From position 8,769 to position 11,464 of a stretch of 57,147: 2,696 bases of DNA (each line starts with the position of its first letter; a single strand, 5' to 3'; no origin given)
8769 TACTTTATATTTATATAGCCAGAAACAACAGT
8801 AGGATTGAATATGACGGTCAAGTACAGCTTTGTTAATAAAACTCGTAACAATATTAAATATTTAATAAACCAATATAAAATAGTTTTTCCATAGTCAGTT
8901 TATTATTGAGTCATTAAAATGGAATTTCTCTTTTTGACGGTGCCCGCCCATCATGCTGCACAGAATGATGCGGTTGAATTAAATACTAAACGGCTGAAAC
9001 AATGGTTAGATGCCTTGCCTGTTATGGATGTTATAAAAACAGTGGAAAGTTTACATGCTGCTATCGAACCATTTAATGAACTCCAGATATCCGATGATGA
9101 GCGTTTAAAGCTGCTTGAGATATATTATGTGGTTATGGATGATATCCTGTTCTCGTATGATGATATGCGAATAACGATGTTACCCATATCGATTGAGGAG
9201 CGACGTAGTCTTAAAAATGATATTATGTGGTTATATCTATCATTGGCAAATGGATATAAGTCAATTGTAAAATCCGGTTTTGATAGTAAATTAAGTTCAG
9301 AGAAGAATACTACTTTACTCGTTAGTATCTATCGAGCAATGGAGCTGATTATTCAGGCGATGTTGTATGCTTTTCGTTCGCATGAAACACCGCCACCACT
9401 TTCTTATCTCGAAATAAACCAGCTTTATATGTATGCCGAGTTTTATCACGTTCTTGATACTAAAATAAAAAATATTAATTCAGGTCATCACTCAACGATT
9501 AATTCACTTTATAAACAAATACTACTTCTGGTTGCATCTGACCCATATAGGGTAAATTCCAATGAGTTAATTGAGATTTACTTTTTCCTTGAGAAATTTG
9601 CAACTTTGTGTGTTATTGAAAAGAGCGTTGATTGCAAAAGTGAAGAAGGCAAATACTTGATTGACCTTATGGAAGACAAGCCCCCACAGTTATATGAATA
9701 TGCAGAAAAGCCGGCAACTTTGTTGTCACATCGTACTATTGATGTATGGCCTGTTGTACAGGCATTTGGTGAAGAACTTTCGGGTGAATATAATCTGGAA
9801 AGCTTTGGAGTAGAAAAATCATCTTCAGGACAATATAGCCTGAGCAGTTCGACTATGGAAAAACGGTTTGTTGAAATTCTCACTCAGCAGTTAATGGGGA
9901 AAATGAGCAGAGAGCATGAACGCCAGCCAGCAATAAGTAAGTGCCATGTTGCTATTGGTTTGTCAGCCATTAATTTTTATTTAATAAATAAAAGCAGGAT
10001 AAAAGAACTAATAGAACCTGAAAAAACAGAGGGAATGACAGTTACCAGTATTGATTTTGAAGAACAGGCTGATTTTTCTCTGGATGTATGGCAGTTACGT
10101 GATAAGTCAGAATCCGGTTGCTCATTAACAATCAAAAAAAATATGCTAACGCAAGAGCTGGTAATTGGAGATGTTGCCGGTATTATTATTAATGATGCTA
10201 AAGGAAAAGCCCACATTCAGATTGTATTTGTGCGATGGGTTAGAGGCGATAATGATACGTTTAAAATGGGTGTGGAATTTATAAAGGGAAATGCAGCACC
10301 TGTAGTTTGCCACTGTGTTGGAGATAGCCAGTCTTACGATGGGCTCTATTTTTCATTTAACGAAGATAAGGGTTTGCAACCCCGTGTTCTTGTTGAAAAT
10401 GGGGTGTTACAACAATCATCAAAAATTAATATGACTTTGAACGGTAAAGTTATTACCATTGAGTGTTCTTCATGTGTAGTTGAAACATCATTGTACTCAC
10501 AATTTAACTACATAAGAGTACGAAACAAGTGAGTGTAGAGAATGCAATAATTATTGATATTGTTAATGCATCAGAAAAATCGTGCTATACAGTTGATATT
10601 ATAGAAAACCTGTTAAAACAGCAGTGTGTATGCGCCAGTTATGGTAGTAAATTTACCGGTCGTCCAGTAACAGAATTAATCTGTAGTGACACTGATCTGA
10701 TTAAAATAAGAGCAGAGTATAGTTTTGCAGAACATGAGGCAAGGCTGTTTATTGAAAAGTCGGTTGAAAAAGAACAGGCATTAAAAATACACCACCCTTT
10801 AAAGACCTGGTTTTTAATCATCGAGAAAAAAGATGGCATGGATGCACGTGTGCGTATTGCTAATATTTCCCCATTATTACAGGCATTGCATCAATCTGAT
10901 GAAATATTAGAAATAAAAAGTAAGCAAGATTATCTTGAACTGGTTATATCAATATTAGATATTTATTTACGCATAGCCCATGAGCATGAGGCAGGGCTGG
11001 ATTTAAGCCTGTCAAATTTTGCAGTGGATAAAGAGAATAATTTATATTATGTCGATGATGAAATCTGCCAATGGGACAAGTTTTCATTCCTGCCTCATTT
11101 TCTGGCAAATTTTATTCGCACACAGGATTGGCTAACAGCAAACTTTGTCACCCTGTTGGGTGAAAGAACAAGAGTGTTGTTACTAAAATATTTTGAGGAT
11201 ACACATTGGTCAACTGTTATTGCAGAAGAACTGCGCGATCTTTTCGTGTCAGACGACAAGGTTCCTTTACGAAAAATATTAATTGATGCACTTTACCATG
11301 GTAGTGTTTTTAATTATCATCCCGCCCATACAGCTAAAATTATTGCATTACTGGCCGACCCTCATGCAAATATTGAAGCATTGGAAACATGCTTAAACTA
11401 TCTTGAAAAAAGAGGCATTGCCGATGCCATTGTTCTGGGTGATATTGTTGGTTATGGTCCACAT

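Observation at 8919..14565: Convergent signalling locus: PilZ-like protein and kinase-like/phosphoesterase fusion facing an orphan protein / CvnD-type GTPase / two Roadblock proteins (candidate undescribed system)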

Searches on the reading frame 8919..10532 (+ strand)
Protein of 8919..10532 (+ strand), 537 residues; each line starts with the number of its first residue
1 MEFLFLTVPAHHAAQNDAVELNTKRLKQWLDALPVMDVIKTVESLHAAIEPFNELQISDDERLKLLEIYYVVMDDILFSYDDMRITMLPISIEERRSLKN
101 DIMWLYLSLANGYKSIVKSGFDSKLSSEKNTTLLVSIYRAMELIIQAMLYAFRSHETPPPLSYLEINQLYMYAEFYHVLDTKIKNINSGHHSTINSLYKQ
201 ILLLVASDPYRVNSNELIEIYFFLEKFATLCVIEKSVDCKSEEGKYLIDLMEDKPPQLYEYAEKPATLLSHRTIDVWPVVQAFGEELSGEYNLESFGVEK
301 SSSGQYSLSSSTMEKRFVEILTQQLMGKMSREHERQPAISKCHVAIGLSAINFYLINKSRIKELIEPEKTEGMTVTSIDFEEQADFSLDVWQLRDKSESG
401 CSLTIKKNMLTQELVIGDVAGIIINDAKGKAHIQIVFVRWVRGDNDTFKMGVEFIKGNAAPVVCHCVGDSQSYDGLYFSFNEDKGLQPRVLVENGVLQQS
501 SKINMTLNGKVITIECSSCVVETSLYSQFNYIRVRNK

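Call 3: search_protein_families(library=pfam, proteins=[window:8919-10532:+], max_evalue=0.1)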
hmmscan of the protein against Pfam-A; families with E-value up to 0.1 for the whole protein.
window:8919-10532:+ (537 aa): 1 family
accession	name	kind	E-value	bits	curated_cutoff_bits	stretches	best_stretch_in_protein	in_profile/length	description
PF07238.19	PilZ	-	0.0098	16.7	22.5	1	392-456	26-87/102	PilZ domain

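Call 4: search_protein_families(library=ncbifam, proteins=[window:8919-10532:+], max_evalue=0.1)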
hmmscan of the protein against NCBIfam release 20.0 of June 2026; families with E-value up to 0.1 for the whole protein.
window:8919-10532:+ (537 aa): 0 families

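Call 8: find_encoding_contigs(protein=window:8919-10532:+, flank=10000, max_places=6)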
Protein window:8919-10532:+ (537 aa): 3 contigs read that carry it; 3 places shown.
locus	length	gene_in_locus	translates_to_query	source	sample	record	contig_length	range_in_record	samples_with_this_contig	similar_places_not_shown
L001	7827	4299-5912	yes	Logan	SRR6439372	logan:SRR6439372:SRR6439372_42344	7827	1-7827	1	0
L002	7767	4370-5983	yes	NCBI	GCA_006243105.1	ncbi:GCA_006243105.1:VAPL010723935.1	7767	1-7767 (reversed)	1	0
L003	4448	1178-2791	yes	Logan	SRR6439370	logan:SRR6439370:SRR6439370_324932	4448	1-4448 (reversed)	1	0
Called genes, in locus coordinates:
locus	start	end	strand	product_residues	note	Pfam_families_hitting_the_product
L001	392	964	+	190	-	PF12728:HTH_17, PF13411:MerR_1, PF00376:MerR (weak), PF00072:Response_reg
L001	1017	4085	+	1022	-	PF00497:SBP_bac_3, PF00989:PAS, PF08448:PAS_4, PF01590:GAF, PF13185:GAF_2, PF00512:HisKA, PF02518:HATPase_c, PF00072:Response_reg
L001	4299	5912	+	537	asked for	PF27104:FimW_N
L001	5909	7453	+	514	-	PF00149:Metallophos, PF12850:Metallophos_2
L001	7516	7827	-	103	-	?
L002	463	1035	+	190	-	PF12728:HTH_17, PF13411:MerR_1, PF00376:MerR (weak), PF00072:Response_reg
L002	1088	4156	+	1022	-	PF00497:SBP_bac_3, PF00989:PAS, PF08448:PAS_4, PF01590:GAF, PF13185:GAF_2, PF00512:HisKA, PF02518:HATPase_c, PF00072:Response_reg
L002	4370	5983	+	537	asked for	PF27104:FimW_N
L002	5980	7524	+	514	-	PF00149:Metallophos, PF12850:Metallophos_2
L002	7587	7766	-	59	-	?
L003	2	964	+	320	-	?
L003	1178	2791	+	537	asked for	PF27104:FimW_N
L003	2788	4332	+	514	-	PF00149:Metallophos, PF12850:Metallophos_2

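Call 31: search_protein_families(library=padloc, proteins=[window:8919-10532:+], max_evalue=0.01)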
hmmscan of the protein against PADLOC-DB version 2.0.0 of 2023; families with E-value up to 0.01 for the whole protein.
window:8919-10532:+ (537 aa): 0 families

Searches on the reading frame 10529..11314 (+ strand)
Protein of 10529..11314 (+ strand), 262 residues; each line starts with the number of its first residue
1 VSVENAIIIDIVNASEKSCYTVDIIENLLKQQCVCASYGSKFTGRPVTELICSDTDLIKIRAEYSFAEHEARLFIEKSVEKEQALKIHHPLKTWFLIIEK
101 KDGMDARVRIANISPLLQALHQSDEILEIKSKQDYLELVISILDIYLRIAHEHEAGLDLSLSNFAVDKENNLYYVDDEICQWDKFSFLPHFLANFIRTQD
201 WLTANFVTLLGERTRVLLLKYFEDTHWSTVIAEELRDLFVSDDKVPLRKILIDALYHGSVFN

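Call 66: search_solved_structures(query=A5, max_evalue=10, show_alignments=2)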
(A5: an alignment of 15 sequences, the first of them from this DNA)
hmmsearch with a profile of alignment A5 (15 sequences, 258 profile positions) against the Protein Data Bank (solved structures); distinct sequences matched with E-value up to 10: 3.
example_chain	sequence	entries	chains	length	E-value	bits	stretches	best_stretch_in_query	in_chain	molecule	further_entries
4dpz_X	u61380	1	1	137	0.43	13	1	13-87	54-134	HRAS-like suppressor 2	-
2lkt_A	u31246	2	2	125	0.99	11.9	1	32-75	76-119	Retinoic acid receptor responder protein 3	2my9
7zot_A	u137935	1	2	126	1.1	11.8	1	32-75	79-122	Phospholipase A and acyltransferase 4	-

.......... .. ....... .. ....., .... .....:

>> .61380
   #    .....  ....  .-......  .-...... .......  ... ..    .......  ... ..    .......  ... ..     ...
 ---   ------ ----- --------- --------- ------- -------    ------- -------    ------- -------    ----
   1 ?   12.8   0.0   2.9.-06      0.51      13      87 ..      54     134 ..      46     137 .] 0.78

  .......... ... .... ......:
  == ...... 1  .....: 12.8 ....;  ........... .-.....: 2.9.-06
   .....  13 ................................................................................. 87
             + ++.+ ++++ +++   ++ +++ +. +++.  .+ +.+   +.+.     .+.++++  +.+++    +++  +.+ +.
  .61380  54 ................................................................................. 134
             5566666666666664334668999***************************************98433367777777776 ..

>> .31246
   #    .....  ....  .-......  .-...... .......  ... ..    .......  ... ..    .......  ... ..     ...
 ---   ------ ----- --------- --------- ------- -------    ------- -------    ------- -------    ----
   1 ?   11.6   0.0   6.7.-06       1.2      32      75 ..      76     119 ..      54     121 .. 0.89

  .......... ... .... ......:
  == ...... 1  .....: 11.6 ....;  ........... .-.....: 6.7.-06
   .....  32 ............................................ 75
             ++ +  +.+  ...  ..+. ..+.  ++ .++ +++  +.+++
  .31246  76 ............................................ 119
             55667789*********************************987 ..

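Call 67: search_protein_families(library=pfam, alignment_id=A5, max_evalue=10)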
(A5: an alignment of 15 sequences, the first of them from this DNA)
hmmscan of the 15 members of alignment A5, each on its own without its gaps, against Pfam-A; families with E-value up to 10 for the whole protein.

A. member 1, seq(262 aa): 1 family
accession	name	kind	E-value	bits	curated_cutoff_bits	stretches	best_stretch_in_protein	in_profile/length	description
PF09377.16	SBDS_domain_II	-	0.18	12.1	27.2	1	10-73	10-36/62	SBDS protein, domain II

B. families by the number of members that match (of 15 scanned): 8 families
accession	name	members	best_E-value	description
PF20219.3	DUF6579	2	0.052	Family of unknown function (DUF6579)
PF13403.11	Hint_2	1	0.077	Hint domain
PF12636.12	DUF3781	1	0.08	Protein of unknown function (DUF3781)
PF19897.4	DUF6370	1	0.11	Family of unknown function (DUF6370)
PF13426.13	PAS_9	1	0.13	PAS domain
PF09377.16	SBDS_domain_II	1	0.18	SBDS protein, domain II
PF24828.1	DUF7713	1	0.18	Domain of unknown function (DUF7713)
PF10703.15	MoaF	1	0.22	MoaF N-terminal domain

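Call 75: search_protein_representatives(alignment_id=A5)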
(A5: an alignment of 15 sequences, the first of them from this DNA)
Query: 15 sequences, 258 profile positions. Proteins with E-value up to 0.001 (for the whole library): 225; up to 1e-10: 165; up to 1e-30: 113. The best 150 are listed.
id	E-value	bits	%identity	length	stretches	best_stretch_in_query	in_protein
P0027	1.1e-97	342.8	-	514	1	3-257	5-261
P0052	5.6e-95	333.9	-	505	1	1-257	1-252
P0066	3.6e-90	318.2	-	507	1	3-257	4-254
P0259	4.8e-87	307.9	-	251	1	6-251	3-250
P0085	5.5e-84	297.9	-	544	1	5-256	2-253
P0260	6.0e-84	297.8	-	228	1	4-230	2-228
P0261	1.0e-81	290.4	-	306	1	6-255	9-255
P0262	2.9e-80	285.7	-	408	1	5-253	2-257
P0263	1.5e-79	283.4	-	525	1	5-253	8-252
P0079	1.2e-78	280.4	-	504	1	7-256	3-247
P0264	1.1e-77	277.2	-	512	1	6-257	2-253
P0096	6.7e-75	268.1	-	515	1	3-253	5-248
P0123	2.5e-74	266.3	-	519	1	4-254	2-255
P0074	8.0e-74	264.6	-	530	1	6-251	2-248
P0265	9.2e-73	261.1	-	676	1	5-256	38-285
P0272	4.1e-69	249.1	-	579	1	3-251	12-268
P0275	1.3e-68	247.5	-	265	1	6-253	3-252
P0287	2.3e-62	227.1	-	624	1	4-253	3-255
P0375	1.6e-23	99.7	-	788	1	5-99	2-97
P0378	1.4e-20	90.1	-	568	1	41-252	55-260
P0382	2.3e-17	79.6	-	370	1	77-255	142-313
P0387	1.7e-15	73.4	-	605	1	39-231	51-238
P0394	3.0e-13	66.0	-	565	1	43-255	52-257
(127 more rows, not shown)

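Call 76: search_protein_families(library=pfam, proteins=[P0265, P0287, P0375, P0382, P0387, P0272, P0259, P0275, P0378, P0394], max_evalue=0.001)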
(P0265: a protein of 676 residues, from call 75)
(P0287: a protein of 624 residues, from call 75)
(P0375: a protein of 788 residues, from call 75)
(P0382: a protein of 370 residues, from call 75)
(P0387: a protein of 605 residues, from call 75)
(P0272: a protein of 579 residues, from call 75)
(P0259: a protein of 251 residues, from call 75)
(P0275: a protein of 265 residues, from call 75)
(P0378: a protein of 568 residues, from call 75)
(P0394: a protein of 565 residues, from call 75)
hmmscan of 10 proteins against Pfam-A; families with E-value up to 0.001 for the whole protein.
P0265 (676 aa): 2 families
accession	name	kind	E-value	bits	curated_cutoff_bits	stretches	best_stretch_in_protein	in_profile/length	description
PF12850.12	Metallophos_2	-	4.7e-13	49.9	27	1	433-639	3-152/154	Calcineurin-like phosphoesterase superfamily domain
PF00149.33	Metallophos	-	2.8e-12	47.9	21.5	1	432-587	2-191/191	Calcineurin-like phosphoesterase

P0287 (624 aa): 2 families
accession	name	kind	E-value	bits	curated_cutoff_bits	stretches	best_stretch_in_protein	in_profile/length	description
PF12850.12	Metallophos_2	-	2.1e-14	54.2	27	1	382-587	3-152/154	Calcineurin-like phosphoesterase superfamily domain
PF00149.33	Metallophos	-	2.8e-12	47.9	21.5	1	382-543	3-168/191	Calcineurin-like phosphoesterase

P0375 (788 aa): 3 families
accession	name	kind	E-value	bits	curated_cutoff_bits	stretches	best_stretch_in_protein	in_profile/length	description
PF13361.12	UvrD_C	-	2e-26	93.7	25.6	2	292-443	231-348/350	UvrD-like helicase C-terminal domain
PF13538.12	UvrD_C_2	-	2.4e-08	34.2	27.4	0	358-381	4-29/52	UvrD-like helicase C-terminal domain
PF12705.13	PDDEXK_1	-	6.3e-07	30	22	1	656-783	97-213/247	PD-(D/E)XK nuclease superfamily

P0382 (370 aa): 0 families

P0387 (605 aa): 2 families
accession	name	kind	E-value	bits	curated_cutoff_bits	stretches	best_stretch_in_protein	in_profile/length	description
PF12850.12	Metallophos_2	-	8.3e-14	52.3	27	1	361-566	3-150/154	Calcineurin-like phosphoesterase superfamily domain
PF00149.33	Metallophos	-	1.4e-10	42.4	21.5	1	362-508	4-159/191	Calcineurin-like phosphoesterase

P0272 (579 aa): 2 families
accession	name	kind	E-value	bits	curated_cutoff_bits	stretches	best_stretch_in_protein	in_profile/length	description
PF12850.12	Metallophos_2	-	7.8e-14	52.4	27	1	337-540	3-150/154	Calcineurin-like phosphoesterase superfamily domain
PF00149.33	Metallophos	-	1.3e-07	32.7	21.5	1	338-490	4-191/191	Calcineurin-like phosphoesterase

P0259 (251 aa): 0 families

P0275 (265 aa): 0 families

P0378 (568 aa): 3 families
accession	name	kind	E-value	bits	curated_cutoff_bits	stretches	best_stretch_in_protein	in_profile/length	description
PF12850.12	Metallophos_2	-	1.1e-17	64.9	27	1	325-530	4-150/154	Calcineurin-like phosphoesterase superfamily domain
PF00149.33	Metallophos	-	5.7e-13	50.2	21.5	1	326-478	5-191/191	Calcineurin-like phosphoesterase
PF06874.16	FBPase_2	-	0.0003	19.6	27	1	337-387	172-222/639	Firmicute fructose-1,6-bisphosphatase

P0394 (565 aa): 2 families
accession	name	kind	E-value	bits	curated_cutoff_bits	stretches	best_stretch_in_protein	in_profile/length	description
PF12850.12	Metallophos_2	-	1.1e-18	68.2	27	1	322-528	3-152/154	Calcineurin-like phosphoesterase superfamily domain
PF00149.33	Metallophos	-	1.6e-18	68.3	21.5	1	323-476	4-191/191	Calcineurin-like phosphoesterase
